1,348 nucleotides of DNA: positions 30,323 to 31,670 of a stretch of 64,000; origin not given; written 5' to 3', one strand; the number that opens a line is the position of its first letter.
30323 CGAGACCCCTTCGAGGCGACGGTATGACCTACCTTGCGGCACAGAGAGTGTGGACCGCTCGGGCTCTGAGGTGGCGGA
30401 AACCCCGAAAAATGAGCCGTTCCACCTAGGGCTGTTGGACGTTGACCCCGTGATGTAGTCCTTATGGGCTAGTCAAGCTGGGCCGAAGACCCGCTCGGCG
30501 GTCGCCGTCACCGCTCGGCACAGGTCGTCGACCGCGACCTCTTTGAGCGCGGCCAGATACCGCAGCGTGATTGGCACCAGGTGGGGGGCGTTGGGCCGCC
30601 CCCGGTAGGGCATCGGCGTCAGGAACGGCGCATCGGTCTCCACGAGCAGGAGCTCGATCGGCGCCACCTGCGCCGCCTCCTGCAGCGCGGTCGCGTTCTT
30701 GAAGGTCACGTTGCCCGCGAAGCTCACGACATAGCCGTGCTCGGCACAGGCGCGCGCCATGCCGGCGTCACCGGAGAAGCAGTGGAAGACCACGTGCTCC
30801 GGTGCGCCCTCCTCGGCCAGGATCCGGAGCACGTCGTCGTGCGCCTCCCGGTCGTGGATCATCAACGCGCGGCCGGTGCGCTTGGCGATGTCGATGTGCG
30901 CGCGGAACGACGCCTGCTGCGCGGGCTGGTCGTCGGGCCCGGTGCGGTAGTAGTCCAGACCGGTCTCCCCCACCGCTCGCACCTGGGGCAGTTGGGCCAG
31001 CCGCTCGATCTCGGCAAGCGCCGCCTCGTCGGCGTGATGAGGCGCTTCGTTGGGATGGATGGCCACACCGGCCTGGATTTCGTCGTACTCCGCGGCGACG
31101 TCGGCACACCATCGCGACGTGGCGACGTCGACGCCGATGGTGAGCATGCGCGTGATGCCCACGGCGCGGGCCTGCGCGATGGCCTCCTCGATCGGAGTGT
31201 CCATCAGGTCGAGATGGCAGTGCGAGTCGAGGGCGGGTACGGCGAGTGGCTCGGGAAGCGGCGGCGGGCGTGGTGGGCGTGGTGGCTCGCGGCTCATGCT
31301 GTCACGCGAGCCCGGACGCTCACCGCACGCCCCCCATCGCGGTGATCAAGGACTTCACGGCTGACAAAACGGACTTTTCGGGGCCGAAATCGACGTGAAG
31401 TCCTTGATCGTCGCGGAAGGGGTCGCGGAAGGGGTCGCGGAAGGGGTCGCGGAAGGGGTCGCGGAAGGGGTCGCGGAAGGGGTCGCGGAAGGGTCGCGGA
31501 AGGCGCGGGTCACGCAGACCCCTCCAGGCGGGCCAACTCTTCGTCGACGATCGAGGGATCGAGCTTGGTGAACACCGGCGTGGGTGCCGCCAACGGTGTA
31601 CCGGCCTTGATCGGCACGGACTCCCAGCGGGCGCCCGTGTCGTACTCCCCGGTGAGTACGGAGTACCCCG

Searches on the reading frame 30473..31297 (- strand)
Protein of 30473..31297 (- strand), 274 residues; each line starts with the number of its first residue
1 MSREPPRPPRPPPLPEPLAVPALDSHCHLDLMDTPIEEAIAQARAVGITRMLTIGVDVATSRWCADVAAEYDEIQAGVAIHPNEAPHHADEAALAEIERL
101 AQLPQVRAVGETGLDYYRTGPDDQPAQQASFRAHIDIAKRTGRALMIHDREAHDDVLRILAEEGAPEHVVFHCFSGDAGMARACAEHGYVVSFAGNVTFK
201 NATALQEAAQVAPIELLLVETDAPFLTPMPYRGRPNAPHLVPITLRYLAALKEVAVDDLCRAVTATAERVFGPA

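Call 16: find_encoding_contigs(protein=window:30473-31297:-, flank=3000, max_places=6)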
Protein window:30473-31297:- (274 aa): no gene with exactly this product is on record in the collection.

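Call 45: find_homologous_proteins(query=window:30473-31297:-, max_evalue=1e-60)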
Query window:30473-31297:- (274 aa): 7971 proteins with E <= 1e-60 among 8000 candidates; the best 120 are listed.
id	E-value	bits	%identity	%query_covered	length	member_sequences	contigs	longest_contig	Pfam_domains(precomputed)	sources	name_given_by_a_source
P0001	3.8e-155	533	100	89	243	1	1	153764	PF01026.28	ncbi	-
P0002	4.3e-139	481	80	98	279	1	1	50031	PF01026.28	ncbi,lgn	-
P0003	2.8e-137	475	78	98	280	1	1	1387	PF01026.28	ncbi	-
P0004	1.9e-135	469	78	97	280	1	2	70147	PF01026.28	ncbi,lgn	-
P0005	1.5e-134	466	78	96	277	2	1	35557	PF01026.28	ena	-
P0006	7.1e-134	464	77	95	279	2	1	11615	PF01026.28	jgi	-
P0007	9.9e-134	463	78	98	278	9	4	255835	PF01026.28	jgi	-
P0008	3.4e-133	461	78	98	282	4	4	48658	PF01026.28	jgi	-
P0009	3.1e-132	458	79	94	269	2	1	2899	PF01026.28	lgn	-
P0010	2.3e-131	455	75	96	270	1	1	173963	PF01026.28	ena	-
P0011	2.6e-131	455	78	96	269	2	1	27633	PF01026.28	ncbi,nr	ncbi:MAG: TatD family hydrolase [Actinomycetota bacterium]|nr:TatD family hydrolase [Actinomycetota 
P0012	8.3e-131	454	76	96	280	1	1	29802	PF01026.28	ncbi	ncbi:MAG: TatD family hydrolase [Pseudonocardiales bacterium]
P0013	6.8e-130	451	75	97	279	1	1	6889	PF01026.28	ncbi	ncbi:MAG: TatD family hydrolase [Mycobacteriales bacterium]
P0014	3.6e-128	445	80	93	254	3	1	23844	PF01026.28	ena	-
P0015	1.0e-127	443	73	91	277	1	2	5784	PF01026.28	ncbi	-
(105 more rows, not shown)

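Call 46: find_encoding_contigs(protein=P0001, flank=10000, max_places=3)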
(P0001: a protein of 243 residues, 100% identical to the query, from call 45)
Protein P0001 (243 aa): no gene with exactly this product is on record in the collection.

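Call 47: find_encoding_contigs(protein=P0002, flank=10000, max_places=3)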
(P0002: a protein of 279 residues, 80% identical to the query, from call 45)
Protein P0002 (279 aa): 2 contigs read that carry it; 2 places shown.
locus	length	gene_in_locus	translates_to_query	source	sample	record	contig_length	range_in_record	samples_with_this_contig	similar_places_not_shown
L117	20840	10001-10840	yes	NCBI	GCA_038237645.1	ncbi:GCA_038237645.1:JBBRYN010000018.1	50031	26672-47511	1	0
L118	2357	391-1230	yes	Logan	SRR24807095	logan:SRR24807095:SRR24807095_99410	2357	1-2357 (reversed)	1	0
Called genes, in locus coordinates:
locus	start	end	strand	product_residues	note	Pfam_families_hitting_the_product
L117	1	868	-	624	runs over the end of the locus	PF01590:GAF, PF13185:GAF_2, PF00990:GGDEF, PF00563:EAL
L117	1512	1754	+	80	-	-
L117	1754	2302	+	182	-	PF09721:Exosortase_EpsH (weak)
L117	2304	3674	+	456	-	PF00535:Glycos_transf_2, PF13641:Glyco_tranf_2_3, PF13632:Glyco_trans_2_3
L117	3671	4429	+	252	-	-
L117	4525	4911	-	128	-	PF14024:DUF4240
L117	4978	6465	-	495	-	PF02366:PMT, PF13231:PMT_2 (weak), PF16192:PMT_4TMC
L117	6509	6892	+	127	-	-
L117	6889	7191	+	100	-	PF12823:DUF3817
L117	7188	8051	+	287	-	PF00590:TP_methylase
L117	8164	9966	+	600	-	PF00133:tRNA-synt_1, PF01406:tRNA-synt_1e (faint), PF09334:tRNA-synt_1g, PF19303:Anticodon_3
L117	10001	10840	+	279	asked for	PF01026:TatD_DNase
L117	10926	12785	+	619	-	PF01435:Peptidase_M48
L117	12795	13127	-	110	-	-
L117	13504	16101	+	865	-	PF01590:GAF, PF13185:GAF_2, PF00990:GGDEF, PF00563:EAL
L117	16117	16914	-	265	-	PF01061:ABC2_membrane, PF12698:ABC2_membrane_3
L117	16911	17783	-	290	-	PF00005:ABC_tran, PF13304:AAA_21 (weak), PF26919:ABC-like_C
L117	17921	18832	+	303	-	PF00398:RrnaAD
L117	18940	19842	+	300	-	PF00288:GHMP_kinases_N, PF08544:GHMP_kinases_C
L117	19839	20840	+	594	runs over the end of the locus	PF13555:AAA_29 (faint), PF00005:ABC_tran, PF02463:SMC_N (faint), PF05729:NACHT (faint), PF12848:ABC_tran_Xtn (weak), PF00005:ABC_tran, PF13191:AAA_16 (weak), PF16326:ABC_tran_CTD (weak), +3 more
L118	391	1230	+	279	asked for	PF01026:TatD_DNase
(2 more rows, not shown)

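Call 51: find_encoding_contigs(protein=P0004, flank=10000, max_places=2)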
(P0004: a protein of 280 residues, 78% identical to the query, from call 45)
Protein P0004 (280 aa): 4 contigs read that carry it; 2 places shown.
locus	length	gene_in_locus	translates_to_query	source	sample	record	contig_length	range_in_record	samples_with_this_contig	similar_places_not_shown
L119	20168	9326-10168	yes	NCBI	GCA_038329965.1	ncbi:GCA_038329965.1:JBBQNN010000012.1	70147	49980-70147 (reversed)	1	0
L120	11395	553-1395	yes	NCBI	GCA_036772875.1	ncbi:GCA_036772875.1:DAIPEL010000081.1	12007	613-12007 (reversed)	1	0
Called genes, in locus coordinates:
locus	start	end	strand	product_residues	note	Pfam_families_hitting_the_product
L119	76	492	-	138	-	PF01980:TrmO_N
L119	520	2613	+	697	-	PF00270:DEAD, PF04851:ResIII, PF00271:Helicase_C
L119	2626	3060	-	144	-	PF13302:Acetyltransf_3, PF13480:Acetyltransf_6 (weak), PF00583:Acetyltransf_1, PF13673:Acetyltransf_10, PF13508:Acetyltransf_7, PF08445:FR47 (weak)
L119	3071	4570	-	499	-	PF02366:PMT, PF13231:PMT_2 (weak), PF16192:PMT_4TMC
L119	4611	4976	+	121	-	-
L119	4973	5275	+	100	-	PF12823:DUF3817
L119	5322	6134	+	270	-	PF00590:TP_methylase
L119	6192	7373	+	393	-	PF07228:SpoIIE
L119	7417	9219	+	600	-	PF00133:tRNA-synt_1, PF01406:tRNA-synt_1e (faint), PF09334:tRNA-synt_1g, PF19303:Anticodon_3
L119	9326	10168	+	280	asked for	PF01026:TatD_DNase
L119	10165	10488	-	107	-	-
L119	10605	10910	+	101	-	-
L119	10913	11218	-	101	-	-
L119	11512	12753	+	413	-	-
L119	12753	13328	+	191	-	PF02441:Flavoprotein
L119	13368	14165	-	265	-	PF01061:ABC2_membrane, PF12698:ABC2_membrane_3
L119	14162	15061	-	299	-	PF00005:ABC_tran, PF13304:AAA_21 (weak), PF26919:ABC-like_C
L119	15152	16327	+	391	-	PF03990:DUF348, PF07501:G5, PF06737:Transglycosylas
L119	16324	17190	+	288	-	PF00398:RrnaAD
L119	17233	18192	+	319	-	PF00288:GHMP_kinases_N, PF08544:GHMP_kinases_C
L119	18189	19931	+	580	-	PF13555:AAA_29 (faint), PF00005:ABC_tran, PF00350:Dynamin_N (faint), PF02463:SMC_N (faint), PF03205:MobB (faint), PF12848:ABC_tran_Xtn (weak), PF00005:ABC_tran, PF16326:ABC_tran_CTD (weak), +3 more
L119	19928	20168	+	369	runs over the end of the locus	PF01425:Amidase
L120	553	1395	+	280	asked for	PF01026:TatD_DNase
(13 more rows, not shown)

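Call 52: find_encoding_contigs(protein=P0007, flank=10000, max_places=2)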
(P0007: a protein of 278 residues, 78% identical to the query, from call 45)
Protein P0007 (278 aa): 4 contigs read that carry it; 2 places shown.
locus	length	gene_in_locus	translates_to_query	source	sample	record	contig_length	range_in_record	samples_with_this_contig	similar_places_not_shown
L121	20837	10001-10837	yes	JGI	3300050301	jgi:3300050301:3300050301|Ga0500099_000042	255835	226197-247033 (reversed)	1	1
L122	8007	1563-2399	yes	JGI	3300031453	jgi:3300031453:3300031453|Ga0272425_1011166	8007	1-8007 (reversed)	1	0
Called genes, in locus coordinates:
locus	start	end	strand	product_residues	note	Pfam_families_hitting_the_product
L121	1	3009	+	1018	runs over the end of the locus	PF04313:HSDR_N, PF00270:DEAD (weak), PF04851:ResIII, PF18766:SWI2_SNF2, PF22679:T1R_D3-like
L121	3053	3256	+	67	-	-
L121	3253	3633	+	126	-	PF02661:Fic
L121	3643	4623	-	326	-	PF01925:TauE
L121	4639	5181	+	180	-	PF02082:Rrf2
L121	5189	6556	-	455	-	PF02366:PMT, PF13231:PMT_2 (weak), PF16192:PMT_4TMC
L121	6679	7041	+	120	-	-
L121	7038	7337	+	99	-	PF12823:DUF3817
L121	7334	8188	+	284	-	PF00590:TP_methylase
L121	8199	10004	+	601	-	PF00133:tRNA-synt_1, PF01406:tRNA-synt_1e (faint), PF09334:tRNA-synt_1g, PF19303:Anticodon_3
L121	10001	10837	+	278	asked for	PF01026:TatD_DNase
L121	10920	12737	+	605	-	PF01019:G_glu_transpept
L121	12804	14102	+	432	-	PF02720:DUF222, PF01844:HNH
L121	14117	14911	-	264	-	PF01061:ABC2_membrane, PF12698:ABC2_membrane_3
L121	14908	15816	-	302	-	PF00005:ABC_tran, PF13304:AAA_21 (weak), PF26919:ABC-like_C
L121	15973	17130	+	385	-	PF03990:DUF348, PF07501:G5, PF06737:Transglycosylas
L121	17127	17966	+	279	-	PF00398:RrnaAD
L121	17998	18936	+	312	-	PF00288:GHMP_kinases_N, PF08544:GHMP_kinases_C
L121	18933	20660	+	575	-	PF03308:MeaB (faint), PF13555:AAA_29 (faint), PF00005:ABC_tran, PF02463:SMC_N (faint), PF03205:MobB (faint), PF13191:AAA_16 (faint), PF00005:ABC_tran, PF16326:ABC_tran_CTD, +5 more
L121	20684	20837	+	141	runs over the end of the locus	PF14325:DUF4383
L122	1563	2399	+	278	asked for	PF01026:TatD_DNase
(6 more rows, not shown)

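Call 53: find_encoding_contigs(protein=P0010, flank=10000, max_places=2)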
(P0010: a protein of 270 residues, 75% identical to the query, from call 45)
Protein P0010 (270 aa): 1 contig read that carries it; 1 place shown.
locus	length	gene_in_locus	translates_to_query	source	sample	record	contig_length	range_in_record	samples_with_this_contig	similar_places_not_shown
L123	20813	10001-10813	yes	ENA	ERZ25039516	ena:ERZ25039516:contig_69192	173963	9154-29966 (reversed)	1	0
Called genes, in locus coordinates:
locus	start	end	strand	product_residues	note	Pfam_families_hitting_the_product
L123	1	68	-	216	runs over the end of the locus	PF27448:Rph_4th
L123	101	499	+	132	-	-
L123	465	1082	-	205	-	PF01326:PPDK_N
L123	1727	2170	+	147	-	-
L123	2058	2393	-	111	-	-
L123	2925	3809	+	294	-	-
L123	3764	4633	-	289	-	PF16192:PMT_4TMC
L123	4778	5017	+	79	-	-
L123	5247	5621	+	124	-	-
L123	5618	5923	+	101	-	PF12823:DUF3817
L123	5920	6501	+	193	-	PF00590:TP_methylase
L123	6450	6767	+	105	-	-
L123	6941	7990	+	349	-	PF04055:Radical_SAM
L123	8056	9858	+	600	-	PF00133:tRNA-synt_1, PF01406:tRNA-synt_1e (faint), PF09334:tRNA-synt_1g, PF19303:Anticodon_3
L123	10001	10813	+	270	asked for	PF01026:TatD_DNase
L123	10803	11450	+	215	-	-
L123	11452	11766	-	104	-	-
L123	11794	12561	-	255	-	PF01061:ABC2_membrane, PF12698:ABC2_membrane_3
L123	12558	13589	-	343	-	PF00005:ABC_tran, PF13304:AAA_21 (weak), PF26919:ABC-like_C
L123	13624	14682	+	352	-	PF03990:DUF348, PF07501:G5, PF06737:Transglycosylas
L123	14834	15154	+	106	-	PF01243:PNPOx_N (weak)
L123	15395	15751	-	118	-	-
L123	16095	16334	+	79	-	-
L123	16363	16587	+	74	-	-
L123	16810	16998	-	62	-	-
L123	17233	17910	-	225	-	PF00196:GerE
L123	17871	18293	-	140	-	-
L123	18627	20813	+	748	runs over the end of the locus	PF04174:CP_ATPgrasp_1, PF14403:CP_ATPgrasp_2, PF04168:Alpha-E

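Call 68: find_related_loci(query=window:30473-31297:-, collection=metagenome_contigs, flank=2500)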
Query window:30473-31297:- (274 aa) in metagenome_contigs; peptide patterns used: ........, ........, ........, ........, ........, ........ (x = any residue, [..] = any of these).
508 stretches matched a pattern; 177 encode a relative of the query (tblastn E <= 1e-3); the best 80 are kept; 80 distinct loci.
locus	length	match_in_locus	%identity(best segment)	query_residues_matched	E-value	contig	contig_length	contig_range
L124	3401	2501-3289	80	11-273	1e-141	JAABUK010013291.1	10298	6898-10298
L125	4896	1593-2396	78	6-273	4e-137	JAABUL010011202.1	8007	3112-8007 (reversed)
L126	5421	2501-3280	77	12-271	3e-135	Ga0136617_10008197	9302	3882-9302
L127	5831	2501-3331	67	2-274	4e-119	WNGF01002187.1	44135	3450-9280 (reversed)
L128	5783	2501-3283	67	18-274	1e-113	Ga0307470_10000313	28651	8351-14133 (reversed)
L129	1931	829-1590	70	18-273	2e-116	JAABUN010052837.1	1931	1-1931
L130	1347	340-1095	67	25-272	2e-118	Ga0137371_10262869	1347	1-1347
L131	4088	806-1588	65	11-272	9e-109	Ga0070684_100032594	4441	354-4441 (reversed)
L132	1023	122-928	62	3-272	8e-118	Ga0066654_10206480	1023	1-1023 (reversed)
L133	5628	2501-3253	67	23-272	3e-107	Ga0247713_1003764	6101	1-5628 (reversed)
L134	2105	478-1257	64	12-272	2e-112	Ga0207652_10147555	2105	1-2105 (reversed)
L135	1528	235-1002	66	18-272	1e-113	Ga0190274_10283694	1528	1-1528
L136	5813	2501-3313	59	1-272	3e-105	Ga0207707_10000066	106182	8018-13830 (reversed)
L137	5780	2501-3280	63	12-272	2e-105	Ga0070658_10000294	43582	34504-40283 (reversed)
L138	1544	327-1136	62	1-271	1e-112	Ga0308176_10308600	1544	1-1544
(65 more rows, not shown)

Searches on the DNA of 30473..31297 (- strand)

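Call 50: search_with_rna_model(model_id=R1, sources=[L117, L118, L101, L102, L103, L104, L105, L106, L107, L108, L109, L110, L111, L112, L113, L114, L115, L116], max_evalue=0.01)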
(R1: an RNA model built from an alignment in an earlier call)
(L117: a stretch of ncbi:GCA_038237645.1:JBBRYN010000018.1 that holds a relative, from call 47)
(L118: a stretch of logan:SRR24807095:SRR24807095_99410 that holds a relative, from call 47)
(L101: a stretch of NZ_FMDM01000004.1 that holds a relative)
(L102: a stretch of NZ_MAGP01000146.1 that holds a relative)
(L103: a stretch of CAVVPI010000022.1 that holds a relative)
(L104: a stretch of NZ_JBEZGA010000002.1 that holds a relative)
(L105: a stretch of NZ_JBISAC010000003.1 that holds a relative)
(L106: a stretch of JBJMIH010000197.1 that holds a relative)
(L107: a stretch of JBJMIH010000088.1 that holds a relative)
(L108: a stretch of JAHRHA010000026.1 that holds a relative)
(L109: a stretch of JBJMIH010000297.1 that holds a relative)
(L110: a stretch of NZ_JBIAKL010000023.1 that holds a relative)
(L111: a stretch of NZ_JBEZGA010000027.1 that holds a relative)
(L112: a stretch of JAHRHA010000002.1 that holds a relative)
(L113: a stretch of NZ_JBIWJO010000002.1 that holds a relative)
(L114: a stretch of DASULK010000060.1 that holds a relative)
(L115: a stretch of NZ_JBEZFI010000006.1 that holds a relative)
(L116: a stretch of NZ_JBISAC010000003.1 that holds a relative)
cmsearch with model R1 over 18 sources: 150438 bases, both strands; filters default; matches with E-value up to 0.01: 43.
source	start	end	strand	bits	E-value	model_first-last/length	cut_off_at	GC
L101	2109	2172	+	72.1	1.1e-18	1-65/65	no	0.58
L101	2109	2172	-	71.2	2e-18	1-65/65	no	0.58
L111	2652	2716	+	70.6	3e-18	1-65/65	no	0.6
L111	2652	2716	-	70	4.7e-18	1-65/65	no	0.6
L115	6564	6627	+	68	1.8e-17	1-65/65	no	0.58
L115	6564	6627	-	66.5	5e-17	1-65/65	no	0.58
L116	241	304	-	65.8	7.8e-17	1-65/65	no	0.67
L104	7835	7899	-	65.5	9.9e-17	1-65/65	no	0.6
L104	7835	7899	+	65.2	1.2e-16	1-65/65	no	0.6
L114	5873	5938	-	64.7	1.7e-16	1-65/65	no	0.48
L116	241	304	+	63.9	2.8e-16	1-65/65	no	0.67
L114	5873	5938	+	63.6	3.6e-16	1-65/65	no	0.48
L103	141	207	+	62.7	6.6e-16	1-65/65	no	0.54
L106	2135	2200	-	61.8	1.2e-15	1-65/65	no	0.55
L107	2340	2405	+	61.8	1.2e-15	1-65/65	no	0.55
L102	6808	6872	+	61.3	1.7e-15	1-65/65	no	0.6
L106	2135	2200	+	61.1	1.9e-15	1-65/65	no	0.55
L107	2340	2405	-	61.1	1.9e-15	1-65/65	no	0.55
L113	255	318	+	61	2e-15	1-65/65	no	0.55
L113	255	318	-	61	2.1e-15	1-65/65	no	0.55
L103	141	207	-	60.9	2.2e-15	1-65/65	no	0.54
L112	2752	2818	+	60.8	2.3e-15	1-65/65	no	0.57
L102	6808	6872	-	60.1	3.9e-15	1-65/65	no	0.6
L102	6663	6727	+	59.2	7.4e-15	1-65/65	no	0.52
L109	2576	2641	-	58.7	9.9e-15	1-65/65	no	0.59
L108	119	184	+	58.1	1.5e-14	1-65/65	no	0.48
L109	2576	2641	+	58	1.6e-14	1-65/65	no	0.59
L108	119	184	-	57.4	2.5e-14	1-65/65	no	0.48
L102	6663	6727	-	56.9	3.4e-14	1-65/65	no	0.52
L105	4633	4697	-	56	6.4e-14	1-65/65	no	0.65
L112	2752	2818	-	54.9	1.4e-13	1-65/65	no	0.57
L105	4633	4697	+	53.7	3e-13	1-65/65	no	0.65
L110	3613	3677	+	52.1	9.2e-13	1-65/65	no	0.6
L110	3613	3677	-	50.5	2.7e-12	1-65/65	no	0.6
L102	6954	7018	+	44.1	2.1e-10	1-65/65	no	0.58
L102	7145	7209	-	41.6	1.1e-09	1-65/65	no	0.49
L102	7145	7209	+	39.7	4.4e-09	1-65/65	no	0.49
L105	2984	3048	+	35.3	8.4e-08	1-65/65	no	0.55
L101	2005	2069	+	34.4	1.5e-07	1-65/65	no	0.55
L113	1159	1223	+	34.3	1.7e-07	1-65/65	no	0.69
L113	1159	1223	-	33.6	2.6e-07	1-65/65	no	0.69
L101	2005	2069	-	32.8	4.7e-07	1-65/65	no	0.55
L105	2984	3048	-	29.6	4.1e-06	1-65/65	no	0.55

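Call 54: search_with_rna_model(model_id=R1, sources=[L119, L120, L121, L122, L123], max_evalue=1)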
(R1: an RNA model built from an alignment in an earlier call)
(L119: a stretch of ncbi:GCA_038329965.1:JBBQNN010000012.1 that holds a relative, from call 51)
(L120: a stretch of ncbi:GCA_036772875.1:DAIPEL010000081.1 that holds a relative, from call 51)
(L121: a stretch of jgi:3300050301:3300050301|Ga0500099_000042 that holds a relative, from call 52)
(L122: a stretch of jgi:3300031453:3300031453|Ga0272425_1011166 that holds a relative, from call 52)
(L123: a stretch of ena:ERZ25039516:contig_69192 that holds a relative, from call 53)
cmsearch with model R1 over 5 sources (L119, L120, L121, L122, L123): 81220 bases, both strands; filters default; matches with E-value up to 1: 4.
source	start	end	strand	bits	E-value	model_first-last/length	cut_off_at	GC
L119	9235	9310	-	26.5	1.8e-05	1-65/65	no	0.58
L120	462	537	-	26.5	1.8e-05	1-65/65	no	0.58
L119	9235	9310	+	23.1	0.00019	1-65/65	no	0.58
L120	462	537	+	23.1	0.00019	1-65/65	no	0.58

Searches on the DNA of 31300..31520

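Call 19: search_rna_families(source=window, start=31300, end=31520, threshold=evalue, max_evalue=10)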
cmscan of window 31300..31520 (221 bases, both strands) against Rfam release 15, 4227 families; matches with E-value up to 10: 11.
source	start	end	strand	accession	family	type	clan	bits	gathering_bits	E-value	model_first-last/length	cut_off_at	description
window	31340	31413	-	RF03701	mir-4041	Gene; miRNA;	-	28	74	0.0017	1-54/54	no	mir-4041 microRNA precursor family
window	31340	31413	+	RF03701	mir-4041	Gene; miRNA;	-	27.7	74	0.0021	1-54/54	no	mir-4041 microRNA precursor family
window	31331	31423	+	RF03632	MIR1882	Gene; miRNA;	-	18.8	107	0.18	1-131/131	no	MIR1882 microRNA precursor family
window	31341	31413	+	RF04252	mir-8186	Gene; miRNA;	-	17.9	80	0.19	1-61/61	no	mir-8186 microRNA precursor family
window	31332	31422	+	RF03890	mir-B8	Gene; miRNA;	-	17.7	90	2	1-67/67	no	mir-B8 microRNA precursor family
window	31338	31415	+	RF03966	mir-76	Gene; miRNA;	-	15.5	75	1.3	1-80/80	no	mir-76 microRNA precursor family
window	31331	31424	+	RF03647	mir-7640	Gene; miRNA;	-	14.3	90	2.4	1-60/60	no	mir-7640 microRNA precursor family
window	31340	31415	+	RF02025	mir-3017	Gene; miRNA;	-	13.8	51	5.5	1-70/70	no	mir-3017 microRNA precursor family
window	31328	31426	+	RF04168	MIR839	Gene; miRNA;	-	13.6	200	1.8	1-267/267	no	MIR839 microRNA precursor family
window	31314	31446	-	RF04137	MIR834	Gene; miRNA;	-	12.9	200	1.6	1-181/181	no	MIR834 microRNA precursor family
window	31331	31422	-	RF03459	mir-1890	Gene; miRNA;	-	12.8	76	9.8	1-78/78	no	mir-1890 microRNA precursor family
